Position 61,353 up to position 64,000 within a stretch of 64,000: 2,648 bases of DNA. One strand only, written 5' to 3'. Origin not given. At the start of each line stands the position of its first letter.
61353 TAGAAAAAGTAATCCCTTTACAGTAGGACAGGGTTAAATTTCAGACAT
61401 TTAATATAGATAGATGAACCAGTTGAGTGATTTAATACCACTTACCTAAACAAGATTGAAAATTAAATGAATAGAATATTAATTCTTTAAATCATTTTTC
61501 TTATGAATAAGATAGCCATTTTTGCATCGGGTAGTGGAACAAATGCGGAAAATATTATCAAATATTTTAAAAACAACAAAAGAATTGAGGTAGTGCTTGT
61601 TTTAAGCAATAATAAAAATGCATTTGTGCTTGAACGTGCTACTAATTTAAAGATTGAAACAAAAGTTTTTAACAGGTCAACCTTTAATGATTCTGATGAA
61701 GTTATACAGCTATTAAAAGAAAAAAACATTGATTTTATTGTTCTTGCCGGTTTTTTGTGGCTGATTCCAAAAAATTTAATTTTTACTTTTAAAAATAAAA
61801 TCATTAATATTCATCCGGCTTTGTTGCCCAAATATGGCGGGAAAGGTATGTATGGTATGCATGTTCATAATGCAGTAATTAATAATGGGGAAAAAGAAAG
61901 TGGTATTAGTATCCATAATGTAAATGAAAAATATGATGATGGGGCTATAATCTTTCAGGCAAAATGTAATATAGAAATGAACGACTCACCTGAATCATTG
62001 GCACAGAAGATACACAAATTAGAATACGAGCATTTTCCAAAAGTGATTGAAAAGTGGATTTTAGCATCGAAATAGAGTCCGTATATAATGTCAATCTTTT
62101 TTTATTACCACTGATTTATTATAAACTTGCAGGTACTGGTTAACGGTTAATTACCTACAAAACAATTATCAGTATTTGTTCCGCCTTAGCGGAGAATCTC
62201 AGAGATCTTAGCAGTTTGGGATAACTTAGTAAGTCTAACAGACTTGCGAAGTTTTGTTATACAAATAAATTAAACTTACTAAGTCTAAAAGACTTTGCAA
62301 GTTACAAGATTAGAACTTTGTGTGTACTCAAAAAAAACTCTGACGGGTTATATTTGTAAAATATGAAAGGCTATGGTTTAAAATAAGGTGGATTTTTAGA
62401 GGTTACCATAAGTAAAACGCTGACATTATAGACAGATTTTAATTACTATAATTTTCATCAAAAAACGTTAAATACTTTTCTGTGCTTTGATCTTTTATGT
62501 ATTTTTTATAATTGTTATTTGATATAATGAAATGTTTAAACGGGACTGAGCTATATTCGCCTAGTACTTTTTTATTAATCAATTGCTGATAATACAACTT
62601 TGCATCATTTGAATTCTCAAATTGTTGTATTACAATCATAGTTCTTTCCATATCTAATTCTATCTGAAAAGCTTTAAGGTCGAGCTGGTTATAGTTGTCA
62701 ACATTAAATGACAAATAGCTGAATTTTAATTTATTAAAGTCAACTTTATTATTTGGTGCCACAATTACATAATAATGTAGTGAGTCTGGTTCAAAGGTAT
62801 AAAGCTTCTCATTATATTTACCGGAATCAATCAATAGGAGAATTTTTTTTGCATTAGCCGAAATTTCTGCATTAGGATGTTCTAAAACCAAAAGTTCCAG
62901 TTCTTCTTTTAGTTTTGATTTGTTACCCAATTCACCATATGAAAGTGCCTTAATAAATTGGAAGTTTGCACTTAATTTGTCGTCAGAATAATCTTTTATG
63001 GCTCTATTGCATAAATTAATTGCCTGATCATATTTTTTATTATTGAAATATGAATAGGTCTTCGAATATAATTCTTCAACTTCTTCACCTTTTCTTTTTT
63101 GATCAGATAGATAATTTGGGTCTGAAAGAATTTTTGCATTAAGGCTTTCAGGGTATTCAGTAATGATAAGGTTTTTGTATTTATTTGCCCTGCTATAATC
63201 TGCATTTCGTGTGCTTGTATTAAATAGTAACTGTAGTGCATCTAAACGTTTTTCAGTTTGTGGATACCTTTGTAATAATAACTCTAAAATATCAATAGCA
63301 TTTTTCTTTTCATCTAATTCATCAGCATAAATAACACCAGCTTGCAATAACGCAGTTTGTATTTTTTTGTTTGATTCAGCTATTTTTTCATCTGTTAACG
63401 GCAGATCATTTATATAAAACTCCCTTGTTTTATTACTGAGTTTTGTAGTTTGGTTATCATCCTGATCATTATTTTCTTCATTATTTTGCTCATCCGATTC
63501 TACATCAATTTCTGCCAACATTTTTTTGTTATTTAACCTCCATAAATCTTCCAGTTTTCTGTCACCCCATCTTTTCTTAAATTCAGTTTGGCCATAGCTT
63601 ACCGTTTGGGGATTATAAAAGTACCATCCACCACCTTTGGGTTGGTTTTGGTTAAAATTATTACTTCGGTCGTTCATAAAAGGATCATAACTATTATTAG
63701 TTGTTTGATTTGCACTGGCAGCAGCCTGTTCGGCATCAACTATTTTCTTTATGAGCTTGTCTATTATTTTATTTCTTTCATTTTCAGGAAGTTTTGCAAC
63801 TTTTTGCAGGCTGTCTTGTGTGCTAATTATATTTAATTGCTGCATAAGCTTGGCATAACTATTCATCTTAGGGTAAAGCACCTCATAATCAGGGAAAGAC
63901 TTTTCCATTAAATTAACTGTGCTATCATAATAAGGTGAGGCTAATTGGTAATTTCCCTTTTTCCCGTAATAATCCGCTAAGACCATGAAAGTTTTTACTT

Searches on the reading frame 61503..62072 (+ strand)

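Call 36: search_protein_families(library=ncbifam, proteins=[window:61503-62072:+], max_evalue=0.00001)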
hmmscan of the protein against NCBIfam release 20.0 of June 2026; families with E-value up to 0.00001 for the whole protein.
window:61503-62072:+ (190 aa): 7 families
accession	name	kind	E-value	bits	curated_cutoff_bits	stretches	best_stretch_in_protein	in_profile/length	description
TIGR00639.1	PurN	equivalog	9.1e-48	162.3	150.1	1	3-185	2-184/192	phosphoribosylglycinamide formyltransferase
TIGR00460.1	fmt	equivalog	2.2e-21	76.3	201.5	1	54-186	59-185/315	methionyl-tRNA formyltransferase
NF004684.0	PRK06027.1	subfamily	1.5e-18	67.5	223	1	3-180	91-265/286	formyltetrahydrofolate deformylase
TIGR00655.1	PurU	equivalog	2.7e-18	66.6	285.95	1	3-175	86-255/280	formyltetrahydrofolate deformylase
NF005414.0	PRK06988.1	equivalog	1e-13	50.9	316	1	62-172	64-169/311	formyltransferase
NF005998.1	PRK08125.1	equivalog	1.6e-12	46.6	777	1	41-174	42-169/649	bifunctional UDP-4-amino-4-deoxy-L-arabinose formyltransferase/UDP-glucuronic acid oxidase ArnA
NF005755.0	PRK07579.1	equivalog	8.7e-09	35.5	238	1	82-184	72-166/245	dTDP-4-amino-4,6-dideoxyglucose formyltransferase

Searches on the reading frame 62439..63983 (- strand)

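Call 36: search_protein_families(library=ncbifam, proteins=[window:62439-63983:-], max_evalue=0.00001)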
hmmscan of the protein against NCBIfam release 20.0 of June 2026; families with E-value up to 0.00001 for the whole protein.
window:62439-63983:- (514 aa): 3 families
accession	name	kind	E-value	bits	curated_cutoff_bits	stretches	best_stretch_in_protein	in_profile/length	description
NF052312.1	T9SS_PorW_SprE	equivalog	1e-93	315.3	250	1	2-381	334-716/716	type IX secretion system periplasmic lipoprotein PorW/SprE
TIGR02795.1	tol_pal_ybgF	equivalog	4.2e-07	30.6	90.1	0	304-376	4-76/119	tol-pal system protein YbgF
TIGR03302.1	OM_YfiO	subfamily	2.9e-06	26.9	81.4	0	309-353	77-121/239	outer membrane protein assembly factor BamD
